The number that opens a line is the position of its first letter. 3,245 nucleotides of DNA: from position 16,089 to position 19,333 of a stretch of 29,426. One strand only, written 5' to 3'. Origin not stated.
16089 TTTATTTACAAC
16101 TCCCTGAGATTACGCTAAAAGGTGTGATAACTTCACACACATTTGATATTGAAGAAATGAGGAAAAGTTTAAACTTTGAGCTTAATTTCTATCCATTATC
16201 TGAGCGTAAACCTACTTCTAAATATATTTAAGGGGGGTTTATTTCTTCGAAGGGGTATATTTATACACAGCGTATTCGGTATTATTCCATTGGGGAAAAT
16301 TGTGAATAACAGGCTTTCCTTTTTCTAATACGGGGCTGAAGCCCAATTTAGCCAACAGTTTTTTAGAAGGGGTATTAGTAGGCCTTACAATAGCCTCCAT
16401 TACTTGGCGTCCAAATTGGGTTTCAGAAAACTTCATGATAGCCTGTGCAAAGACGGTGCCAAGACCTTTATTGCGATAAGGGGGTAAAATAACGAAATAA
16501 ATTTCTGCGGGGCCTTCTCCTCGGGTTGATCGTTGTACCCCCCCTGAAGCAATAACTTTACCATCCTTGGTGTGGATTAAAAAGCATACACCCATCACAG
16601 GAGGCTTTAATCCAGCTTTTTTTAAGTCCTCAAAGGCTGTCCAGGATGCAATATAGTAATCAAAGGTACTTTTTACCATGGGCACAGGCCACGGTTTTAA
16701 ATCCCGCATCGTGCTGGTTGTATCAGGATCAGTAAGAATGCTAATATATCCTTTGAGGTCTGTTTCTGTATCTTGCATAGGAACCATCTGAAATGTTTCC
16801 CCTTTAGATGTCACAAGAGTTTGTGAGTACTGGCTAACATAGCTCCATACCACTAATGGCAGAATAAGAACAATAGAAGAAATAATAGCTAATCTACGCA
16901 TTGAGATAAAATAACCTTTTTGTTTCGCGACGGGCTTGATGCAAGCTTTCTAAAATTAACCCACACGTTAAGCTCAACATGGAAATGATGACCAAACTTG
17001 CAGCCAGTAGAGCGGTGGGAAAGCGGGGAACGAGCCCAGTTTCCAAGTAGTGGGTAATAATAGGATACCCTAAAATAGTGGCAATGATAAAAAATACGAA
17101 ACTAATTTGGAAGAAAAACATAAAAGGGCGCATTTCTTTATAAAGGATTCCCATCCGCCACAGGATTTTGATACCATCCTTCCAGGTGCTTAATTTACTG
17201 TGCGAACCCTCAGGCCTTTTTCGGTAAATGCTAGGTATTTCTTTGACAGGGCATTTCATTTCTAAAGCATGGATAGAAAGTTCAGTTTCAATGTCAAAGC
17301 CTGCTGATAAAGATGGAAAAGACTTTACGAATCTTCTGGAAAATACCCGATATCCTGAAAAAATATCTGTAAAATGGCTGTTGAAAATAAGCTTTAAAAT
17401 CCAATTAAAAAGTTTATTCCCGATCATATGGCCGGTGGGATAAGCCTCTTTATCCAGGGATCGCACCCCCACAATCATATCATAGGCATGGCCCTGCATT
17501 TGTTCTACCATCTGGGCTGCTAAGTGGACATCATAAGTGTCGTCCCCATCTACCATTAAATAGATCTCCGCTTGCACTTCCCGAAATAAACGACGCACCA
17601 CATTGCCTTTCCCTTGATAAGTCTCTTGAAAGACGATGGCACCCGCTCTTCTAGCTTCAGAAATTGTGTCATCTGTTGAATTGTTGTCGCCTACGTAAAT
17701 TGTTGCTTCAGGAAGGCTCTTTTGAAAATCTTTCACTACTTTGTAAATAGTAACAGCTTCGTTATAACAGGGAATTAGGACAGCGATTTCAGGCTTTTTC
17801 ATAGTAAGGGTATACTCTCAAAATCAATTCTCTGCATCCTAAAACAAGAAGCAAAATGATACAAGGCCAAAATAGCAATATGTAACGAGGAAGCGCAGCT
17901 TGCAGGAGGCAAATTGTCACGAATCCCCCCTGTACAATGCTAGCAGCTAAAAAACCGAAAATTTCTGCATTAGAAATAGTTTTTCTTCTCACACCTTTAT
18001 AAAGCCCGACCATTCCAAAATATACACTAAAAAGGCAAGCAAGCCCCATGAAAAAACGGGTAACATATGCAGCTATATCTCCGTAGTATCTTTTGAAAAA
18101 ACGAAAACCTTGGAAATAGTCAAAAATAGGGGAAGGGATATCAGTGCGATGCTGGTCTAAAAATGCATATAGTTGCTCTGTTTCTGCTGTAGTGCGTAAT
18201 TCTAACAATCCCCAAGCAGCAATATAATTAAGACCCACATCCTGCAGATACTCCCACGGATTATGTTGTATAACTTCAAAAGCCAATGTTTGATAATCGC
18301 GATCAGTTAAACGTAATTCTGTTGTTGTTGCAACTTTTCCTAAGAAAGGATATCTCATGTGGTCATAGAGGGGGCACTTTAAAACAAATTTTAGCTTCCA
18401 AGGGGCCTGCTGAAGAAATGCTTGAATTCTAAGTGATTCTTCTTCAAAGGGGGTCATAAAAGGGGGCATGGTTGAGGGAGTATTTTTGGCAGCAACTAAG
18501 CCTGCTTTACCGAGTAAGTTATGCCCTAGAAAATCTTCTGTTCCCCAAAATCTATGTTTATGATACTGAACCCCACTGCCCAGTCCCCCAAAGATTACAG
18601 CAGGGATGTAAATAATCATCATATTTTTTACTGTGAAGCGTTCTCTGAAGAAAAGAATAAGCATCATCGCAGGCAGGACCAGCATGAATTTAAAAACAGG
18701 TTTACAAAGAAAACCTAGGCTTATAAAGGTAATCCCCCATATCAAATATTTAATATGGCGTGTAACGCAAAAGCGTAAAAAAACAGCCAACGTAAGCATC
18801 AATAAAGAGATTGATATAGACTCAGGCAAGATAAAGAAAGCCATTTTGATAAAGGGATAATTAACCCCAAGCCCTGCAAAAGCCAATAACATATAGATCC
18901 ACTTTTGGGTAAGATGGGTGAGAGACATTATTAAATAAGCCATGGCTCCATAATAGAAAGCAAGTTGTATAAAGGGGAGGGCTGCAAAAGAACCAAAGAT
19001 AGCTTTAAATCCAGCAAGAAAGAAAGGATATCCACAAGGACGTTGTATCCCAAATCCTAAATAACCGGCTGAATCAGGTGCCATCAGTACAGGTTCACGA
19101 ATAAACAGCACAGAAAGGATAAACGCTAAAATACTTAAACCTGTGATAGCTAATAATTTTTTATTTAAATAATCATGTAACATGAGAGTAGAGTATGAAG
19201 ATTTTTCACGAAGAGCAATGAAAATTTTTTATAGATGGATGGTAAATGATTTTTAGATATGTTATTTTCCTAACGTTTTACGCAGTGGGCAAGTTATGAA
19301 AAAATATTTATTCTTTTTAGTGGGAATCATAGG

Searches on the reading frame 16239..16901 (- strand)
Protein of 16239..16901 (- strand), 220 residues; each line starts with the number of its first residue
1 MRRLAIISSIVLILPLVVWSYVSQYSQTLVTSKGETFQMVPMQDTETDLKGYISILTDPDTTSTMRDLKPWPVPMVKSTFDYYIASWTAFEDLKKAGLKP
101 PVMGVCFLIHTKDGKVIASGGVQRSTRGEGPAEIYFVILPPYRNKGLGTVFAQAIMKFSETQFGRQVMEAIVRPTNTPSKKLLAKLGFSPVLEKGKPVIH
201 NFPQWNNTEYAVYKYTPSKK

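Call 7: search_protein_families(library=pfam, proteins=[window:16239-16901:-], max_evalue=0.01)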
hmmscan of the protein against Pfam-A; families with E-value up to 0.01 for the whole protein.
window:16239-16901:- (220 aa): 4 families
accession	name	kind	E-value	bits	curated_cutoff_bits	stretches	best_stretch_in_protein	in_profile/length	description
PF13302.13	Acetyltransf_3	-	1.5e-15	58.6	25.4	1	45-188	8-137/138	Acetyltransferase (GNAT) domain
PF00583.31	Acetyltransf_1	-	9.7e-10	39.2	20.7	1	102-188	33-116/116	Acetyltransferase (GNAT) family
PF08445.16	FR47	-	3.6e-06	27.3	22.1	1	138-189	29-78/86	FR47-like protein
PF13508.13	Acetyltransf_7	-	0.00015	22.5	27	1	106-189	4-83/84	Acetyltransferase (GNAT) domain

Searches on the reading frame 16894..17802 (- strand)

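Call 7: search_protein_families(library=pfam, proteins=[window:16894-17802:-], max_evalue=0.01)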
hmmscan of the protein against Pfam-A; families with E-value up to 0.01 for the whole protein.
window:16894-17802:- (302 aa): 2 families
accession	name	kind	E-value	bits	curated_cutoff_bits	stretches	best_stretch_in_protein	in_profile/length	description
PF00535.33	Glycos_transf_2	-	5.4e-15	56.2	23.3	1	8-159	2-164/168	Glycosyl transferase family 2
PF13641.12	Glyco_tranf_2_3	-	1.5e-07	32.1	27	1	4-121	1-130/230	Glycosyltransferase like family 2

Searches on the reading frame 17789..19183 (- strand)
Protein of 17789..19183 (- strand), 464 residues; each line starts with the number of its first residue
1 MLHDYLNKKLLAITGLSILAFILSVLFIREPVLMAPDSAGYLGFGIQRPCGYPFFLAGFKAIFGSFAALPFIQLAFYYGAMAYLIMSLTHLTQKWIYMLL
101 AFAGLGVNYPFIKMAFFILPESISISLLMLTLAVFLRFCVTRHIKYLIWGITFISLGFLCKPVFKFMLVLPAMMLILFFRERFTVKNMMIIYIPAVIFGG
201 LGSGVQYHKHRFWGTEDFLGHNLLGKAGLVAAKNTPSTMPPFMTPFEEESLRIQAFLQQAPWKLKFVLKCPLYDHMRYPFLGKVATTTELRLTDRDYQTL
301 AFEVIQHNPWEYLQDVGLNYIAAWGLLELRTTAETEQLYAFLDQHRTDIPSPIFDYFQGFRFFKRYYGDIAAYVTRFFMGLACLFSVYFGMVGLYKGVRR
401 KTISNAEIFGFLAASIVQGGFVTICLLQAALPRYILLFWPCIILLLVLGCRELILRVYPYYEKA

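Call 7: search_protein_families(library=pfam, proteins=[window:17789-19183:-], max_evalue=0.01)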
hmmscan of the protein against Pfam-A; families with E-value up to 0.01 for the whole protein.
window:17789-19183:- (464 aa): 1 family
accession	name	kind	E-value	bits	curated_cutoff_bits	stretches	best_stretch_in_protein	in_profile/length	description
PF13231.12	PMT_2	-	0.0098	16.6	26.1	1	48-193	2-146/160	Dolichyl-phosphate-mannose-protein mannosyltransferase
